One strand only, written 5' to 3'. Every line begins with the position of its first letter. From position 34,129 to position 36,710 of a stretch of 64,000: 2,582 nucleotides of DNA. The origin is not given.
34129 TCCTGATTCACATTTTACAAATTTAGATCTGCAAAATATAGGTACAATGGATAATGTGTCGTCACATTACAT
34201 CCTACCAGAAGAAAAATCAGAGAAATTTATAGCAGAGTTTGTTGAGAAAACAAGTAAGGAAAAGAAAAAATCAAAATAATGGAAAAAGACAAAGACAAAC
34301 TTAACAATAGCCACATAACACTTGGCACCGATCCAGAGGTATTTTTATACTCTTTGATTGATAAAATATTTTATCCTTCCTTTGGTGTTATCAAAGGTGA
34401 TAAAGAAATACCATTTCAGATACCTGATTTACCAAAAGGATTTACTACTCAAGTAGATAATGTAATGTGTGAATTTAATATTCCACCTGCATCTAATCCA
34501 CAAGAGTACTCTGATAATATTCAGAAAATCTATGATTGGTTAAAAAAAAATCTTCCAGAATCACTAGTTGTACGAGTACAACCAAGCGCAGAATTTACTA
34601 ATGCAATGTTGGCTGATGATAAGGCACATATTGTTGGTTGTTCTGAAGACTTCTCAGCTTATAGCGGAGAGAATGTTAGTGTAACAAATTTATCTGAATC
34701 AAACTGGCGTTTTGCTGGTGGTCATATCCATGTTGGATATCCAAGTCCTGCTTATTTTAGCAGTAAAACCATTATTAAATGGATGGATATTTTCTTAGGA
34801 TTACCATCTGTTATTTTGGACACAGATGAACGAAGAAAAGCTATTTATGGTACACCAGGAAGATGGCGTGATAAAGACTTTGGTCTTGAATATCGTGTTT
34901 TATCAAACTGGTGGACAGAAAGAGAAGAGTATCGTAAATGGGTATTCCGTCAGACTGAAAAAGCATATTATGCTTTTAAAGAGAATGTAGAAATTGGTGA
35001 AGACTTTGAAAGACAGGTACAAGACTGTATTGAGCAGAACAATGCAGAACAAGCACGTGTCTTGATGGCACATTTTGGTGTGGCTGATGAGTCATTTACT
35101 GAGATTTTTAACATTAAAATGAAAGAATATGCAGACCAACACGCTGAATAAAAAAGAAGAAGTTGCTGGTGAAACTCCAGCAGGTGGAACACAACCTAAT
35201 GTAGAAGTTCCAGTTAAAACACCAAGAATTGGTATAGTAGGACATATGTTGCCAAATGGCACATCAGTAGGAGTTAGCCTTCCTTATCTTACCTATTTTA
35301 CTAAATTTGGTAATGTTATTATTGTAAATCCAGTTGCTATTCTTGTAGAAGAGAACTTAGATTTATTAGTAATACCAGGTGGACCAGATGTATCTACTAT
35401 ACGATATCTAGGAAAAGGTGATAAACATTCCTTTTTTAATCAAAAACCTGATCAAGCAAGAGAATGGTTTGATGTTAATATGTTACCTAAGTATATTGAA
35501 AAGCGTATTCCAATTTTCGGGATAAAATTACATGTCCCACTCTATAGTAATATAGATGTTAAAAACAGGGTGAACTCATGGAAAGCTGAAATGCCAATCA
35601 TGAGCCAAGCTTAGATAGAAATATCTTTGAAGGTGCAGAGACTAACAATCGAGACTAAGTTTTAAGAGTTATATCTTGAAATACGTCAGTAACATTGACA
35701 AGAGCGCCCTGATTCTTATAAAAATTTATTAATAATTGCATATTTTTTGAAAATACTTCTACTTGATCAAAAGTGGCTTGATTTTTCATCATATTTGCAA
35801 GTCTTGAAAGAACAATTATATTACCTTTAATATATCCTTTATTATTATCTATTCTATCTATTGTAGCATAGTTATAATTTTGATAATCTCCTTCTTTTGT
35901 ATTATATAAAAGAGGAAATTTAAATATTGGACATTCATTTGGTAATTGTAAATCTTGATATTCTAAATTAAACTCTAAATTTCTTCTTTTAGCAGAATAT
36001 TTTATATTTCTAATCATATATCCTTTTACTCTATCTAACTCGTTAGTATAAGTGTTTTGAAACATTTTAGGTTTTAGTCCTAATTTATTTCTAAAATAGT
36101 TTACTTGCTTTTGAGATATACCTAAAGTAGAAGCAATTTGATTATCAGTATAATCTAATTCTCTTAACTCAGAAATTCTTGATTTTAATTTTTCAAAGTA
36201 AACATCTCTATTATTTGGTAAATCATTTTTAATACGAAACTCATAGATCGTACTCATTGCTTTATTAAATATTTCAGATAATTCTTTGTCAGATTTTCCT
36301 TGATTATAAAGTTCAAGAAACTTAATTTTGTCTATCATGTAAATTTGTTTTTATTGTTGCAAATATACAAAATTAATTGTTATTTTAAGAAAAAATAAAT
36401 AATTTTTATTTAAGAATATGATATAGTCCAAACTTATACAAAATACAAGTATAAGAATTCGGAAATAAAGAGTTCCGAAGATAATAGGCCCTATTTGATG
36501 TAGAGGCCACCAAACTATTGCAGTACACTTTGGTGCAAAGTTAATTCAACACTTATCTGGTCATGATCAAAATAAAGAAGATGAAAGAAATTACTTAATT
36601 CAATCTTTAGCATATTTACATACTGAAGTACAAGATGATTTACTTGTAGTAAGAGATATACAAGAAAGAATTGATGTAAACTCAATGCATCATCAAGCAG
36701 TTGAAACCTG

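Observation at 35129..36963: Group I intron splitting a peptidase-C26/GATase1 gene exactly at the catalytic Cys codon, with an HNH homing endonuclease on the antisense strand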

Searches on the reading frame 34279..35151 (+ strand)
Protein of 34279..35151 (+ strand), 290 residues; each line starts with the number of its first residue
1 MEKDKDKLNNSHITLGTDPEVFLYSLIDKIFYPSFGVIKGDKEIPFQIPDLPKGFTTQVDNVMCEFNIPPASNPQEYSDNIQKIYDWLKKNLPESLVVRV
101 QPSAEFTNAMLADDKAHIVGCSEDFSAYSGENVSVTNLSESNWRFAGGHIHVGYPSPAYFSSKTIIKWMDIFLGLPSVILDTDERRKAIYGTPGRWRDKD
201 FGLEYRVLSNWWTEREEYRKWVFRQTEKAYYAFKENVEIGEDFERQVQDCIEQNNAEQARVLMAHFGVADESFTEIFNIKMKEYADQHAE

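Call 7: search_protein_families(library=pfam, proteins=[window:34279-35151:+], max_evalue=0.1)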
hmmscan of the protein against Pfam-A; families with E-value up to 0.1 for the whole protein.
window:34279-35151:+ (290 aa): 1 family
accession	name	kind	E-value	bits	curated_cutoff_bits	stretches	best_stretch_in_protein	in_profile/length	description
PF14395.11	COOH-NH2_lig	-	1.3e-08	34.8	25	1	146-216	94-164/254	Phage phiEco32-like COOH.NH2 ligase-type 2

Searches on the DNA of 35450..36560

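Call 4: search_rna_families(source=window, start=35450, end=36560, threshold=evalue, max_evalue=10, show_alignments=4)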
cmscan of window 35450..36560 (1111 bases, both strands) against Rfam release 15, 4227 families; matches with E-value up to 10: 2.
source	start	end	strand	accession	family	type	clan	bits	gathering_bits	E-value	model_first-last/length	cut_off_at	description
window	35514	35719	+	RF00028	Intron_gpI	Intron;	-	29.1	50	3.2e-05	1-253/253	no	Group I catalytic intron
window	36164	36213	-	RF00151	SNORD58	Gene; snRNA; snoRNA; CD-box;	CL00064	14.6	42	9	1-65/65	no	Small nucleolar RNA SNORD58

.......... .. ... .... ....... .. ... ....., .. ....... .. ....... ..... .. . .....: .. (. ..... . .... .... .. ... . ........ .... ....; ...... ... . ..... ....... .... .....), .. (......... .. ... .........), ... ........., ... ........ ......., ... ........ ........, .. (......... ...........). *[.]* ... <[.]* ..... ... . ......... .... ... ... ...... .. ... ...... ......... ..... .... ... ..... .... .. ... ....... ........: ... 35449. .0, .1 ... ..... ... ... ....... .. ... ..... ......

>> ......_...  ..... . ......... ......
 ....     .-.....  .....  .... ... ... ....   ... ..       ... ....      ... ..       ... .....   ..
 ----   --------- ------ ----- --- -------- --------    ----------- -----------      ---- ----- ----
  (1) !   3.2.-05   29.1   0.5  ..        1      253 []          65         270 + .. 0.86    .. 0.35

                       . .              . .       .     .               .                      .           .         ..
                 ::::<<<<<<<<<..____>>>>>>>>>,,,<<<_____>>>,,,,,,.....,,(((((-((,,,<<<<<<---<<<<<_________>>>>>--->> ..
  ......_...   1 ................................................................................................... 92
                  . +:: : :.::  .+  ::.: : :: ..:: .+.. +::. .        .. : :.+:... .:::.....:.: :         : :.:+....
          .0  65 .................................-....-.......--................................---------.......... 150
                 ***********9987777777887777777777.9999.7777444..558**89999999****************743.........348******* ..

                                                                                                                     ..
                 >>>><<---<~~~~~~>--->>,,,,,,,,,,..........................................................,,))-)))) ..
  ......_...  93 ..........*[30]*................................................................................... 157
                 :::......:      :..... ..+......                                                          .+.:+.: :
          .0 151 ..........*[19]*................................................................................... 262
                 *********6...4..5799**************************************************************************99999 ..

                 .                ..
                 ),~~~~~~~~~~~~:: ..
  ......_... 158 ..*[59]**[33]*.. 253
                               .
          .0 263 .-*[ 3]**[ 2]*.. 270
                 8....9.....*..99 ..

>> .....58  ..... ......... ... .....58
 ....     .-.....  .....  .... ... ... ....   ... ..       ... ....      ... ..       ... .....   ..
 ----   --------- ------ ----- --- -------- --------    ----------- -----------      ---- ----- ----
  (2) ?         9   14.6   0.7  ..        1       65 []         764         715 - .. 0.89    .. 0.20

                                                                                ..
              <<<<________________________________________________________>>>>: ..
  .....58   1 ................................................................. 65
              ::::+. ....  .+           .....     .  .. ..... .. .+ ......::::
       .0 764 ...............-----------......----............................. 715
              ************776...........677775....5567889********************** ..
